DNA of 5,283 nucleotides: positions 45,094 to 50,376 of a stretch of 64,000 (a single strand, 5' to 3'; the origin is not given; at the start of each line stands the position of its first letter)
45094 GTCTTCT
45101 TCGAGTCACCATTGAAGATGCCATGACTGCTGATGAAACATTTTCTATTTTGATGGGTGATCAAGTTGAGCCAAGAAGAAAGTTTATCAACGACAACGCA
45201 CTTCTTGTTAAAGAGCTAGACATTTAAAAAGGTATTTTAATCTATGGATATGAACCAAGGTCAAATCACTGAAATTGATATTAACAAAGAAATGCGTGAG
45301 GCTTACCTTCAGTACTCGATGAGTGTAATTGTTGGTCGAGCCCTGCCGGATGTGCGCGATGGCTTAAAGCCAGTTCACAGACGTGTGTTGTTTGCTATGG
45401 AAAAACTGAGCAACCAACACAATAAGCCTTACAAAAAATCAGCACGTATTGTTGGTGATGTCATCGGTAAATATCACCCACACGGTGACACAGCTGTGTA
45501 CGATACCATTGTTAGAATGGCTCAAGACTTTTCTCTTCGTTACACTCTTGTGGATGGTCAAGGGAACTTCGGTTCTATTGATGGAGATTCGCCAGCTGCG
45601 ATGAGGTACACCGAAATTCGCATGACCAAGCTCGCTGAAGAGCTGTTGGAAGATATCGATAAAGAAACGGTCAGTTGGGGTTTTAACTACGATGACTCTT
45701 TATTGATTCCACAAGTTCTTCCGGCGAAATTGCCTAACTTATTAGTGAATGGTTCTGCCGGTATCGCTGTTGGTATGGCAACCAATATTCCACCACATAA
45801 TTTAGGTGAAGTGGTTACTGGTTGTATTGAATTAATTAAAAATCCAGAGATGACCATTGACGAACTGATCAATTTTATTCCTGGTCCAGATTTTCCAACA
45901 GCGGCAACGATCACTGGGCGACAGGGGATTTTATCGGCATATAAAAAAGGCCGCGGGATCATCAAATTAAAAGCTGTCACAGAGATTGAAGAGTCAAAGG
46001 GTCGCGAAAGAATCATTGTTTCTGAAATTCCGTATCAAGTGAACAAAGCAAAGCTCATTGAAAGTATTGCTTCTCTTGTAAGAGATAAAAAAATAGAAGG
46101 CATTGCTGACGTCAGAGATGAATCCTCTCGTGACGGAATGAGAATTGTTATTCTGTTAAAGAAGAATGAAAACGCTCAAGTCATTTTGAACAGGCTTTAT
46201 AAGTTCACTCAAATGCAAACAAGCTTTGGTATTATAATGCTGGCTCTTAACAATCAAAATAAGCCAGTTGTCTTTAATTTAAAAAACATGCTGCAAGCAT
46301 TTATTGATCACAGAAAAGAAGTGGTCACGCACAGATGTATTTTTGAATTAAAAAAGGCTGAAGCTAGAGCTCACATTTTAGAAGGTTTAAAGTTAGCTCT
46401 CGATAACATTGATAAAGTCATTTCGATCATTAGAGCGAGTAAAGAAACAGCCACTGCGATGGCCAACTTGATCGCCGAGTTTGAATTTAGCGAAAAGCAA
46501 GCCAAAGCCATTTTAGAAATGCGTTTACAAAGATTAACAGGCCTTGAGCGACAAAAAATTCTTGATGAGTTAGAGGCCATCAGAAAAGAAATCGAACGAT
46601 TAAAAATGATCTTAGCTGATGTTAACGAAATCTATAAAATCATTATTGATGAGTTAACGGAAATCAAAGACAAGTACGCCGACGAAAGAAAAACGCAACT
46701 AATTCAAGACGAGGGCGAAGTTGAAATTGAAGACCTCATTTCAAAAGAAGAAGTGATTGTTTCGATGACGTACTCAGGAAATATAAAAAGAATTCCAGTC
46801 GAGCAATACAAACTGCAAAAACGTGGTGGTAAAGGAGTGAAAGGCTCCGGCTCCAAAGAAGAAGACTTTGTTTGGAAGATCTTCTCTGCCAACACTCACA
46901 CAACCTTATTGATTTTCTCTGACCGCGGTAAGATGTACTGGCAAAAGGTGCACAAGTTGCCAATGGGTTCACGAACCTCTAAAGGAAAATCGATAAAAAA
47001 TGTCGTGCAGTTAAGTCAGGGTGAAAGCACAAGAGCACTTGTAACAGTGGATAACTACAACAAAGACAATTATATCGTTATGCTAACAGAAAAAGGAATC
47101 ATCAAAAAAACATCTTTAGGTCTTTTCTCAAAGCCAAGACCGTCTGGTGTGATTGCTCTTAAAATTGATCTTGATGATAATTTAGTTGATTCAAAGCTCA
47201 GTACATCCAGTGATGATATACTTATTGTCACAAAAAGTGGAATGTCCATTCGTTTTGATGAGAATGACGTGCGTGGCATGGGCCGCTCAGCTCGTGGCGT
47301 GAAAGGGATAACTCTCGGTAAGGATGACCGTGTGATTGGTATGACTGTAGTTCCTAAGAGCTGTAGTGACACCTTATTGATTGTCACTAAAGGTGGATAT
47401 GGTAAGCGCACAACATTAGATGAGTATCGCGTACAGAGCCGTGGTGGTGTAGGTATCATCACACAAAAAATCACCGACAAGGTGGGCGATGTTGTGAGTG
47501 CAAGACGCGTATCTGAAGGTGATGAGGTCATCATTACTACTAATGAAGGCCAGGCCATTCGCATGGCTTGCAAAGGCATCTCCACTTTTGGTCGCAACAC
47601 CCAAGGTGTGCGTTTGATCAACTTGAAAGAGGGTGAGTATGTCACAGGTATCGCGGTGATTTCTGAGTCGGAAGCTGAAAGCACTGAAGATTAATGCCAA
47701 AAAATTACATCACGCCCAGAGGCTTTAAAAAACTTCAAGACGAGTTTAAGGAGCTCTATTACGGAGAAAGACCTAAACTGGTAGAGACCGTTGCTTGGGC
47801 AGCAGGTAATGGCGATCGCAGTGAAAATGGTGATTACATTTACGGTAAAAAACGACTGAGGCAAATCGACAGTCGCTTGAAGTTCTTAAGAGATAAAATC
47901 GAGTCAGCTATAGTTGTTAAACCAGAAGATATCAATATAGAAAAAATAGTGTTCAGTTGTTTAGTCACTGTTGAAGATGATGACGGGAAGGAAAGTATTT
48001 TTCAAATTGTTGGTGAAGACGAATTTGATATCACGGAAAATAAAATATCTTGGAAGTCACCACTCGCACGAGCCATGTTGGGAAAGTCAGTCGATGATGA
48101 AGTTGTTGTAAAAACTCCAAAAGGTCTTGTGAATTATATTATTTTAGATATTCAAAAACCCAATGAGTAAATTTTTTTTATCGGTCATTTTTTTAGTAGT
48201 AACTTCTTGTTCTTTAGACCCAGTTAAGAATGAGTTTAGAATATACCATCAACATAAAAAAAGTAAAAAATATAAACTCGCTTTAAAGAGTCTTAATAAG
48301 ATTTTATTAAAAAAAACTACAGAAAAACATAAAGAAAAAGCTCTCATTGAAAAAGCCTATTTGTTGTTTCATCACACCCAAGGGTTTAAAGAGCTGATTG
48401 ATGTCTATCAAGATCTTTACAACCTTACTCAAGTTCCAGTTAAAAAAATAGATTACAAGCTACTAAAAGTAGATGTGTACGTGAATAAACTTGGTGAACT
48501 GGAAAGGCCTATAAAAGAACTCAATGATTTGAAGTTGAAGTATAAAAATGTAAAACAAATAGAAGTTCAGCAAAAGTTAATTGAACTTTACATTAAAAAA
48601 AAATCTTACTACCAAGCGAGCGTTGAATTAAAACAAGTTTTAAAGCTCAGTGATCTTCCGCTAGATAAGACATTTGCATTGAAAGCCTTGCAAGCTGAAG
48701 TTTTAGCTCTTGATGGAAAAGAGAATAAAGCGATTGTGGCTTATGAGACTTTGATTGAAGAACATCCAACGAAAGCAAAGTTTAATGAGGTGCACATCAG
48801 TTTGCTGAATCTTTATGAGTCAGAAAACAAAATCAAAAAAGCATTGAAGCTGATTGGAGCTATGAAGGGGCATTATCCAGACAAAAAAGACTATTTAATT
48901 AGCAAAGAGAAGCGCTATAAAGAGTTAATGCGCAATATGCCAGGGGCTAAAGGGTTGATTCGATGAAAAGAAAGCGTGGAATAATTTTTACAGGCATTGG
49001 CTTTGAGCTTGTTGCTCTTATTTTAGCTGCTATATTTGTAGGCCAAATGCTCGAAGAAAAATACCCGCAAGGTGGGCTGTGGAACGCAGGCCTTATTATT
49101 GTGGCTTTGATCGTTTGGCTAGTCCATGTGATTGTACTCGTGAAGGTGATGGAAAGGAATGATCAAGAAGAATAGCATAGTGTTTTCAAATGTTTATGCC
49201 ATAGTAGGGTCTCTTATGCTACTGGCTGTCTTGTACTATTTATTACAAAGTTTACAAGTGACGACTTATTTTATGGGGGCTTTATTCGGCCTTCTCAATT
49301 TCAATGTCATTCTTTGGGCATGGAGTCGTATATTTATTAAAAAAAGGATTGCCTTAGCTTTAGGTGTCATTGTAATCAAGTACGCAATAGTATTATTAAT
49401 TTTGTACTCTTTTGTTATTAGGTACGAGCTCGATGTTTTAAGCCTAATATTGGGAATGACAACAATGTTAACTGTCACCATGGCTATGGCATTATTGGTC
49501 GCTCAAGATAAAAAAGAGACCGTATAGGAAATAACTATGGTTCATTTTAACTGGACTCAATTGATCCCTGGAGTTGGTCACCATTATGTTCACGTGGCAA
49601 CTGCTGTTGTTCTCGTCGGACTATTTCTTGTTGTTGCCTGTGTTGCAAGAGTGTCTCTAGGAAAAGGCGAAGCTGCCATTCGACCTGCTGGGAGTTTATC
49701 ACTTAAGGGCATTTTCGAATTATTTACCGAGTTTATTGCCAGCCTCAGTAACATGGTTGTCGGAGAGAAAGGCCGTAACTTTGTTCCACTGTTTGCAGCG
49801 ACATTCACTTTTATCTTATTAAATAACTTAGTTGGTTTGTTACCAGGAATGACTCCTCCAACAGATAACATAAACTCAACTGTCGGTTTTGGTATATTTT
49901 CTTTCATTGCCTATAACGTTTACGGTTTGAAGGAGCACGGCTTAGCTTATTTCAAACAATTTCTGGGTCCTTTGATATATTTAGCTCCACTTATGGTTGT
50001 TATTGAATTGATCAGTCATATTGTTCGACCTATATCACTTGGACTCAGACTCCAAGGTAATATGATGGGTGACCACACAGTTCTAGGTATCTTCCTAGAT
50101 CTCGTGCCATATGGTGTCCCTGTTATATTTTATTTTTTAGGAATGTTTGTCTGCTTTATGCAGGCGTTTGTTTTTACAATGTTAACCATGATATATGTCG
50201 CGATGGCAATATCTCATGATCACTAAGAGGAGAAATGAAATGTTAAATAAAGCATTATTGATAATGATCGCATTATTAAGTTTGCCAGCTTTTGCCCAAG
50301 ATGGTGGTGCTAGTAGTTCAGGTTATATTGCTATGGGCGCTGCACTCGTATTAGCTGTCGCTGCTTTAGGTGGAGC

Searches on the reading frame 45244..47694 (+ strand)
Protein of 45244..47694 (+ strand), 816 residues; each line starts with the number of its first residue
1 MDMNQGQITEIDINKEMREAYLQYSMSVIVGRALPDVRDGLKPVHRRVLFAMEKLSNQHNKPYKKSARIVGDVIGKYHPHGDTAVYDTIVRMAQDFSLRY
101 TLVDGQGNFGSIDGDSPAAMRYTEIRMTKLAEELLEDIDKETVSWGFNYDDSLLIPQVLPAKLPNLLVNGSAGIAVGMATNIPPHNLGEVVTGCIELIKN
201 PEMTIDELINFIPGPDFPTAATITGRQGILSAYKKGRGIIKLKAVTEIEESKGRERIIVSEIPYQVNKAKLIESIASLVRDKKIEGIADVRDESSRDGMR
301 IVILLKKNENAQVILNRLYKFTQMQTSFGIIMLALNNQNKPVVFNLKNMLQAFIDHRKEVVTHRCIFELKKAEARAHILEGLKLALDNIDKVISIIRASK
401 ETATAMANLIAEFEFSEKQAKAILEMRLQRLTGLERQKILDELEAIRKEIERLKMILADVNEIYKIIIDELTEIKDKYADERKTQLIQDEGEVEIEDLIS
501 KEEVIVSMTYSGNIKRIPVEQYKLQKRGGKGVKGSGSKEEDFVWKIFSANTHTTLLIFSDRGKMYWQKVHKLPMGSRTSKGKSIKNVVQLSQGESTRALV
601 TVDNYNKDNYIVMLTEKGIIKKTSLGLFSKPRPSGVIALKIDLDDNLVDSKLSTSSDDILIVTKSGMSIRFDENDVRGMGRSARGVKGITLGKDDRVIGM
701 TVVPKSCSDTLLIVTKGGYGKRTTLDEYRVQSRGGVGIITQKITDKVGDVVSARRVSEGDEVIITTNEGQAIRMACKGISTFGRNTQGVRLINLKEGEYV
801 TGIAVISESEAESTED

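Call 85: search_protein_families(library=pfam, max_evalue=0.00001, proteins=[window:45244-47694:+])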
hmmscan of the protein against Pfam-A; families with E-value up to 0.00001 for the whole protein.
window:45244-47694:+ (816 aa): 2 families
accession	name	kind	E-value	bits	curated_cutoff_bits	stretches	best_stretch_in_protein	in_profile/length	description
PF00521.26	DNA_topoisoIV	-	1.3e-167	558.5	31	1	32-471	1-431/432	DNA gyrase/topoisomerase IV, subunit A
PF03989.18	DNA_gyraseA_C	-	4.8e-59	196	27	4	657-703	1-47/48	DNA gyrase C-terminal domain, beta-propeller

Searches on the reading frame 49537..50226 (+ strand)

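Call 85: search_protein_families(library=pfam, max_evalue=0.00001, proteins=[window:49537-50226:+])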
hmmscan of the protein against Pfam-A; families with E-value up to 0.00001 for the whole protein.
window:49537-50226:+ (229 aa): 1 family
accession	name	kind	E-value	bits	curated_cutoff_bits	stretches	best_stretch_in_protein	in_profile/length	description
PF00119.25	ATP-synt_A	-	4.4e-46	157.9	33.9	1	30-221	11-216/217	ATP synthase A chain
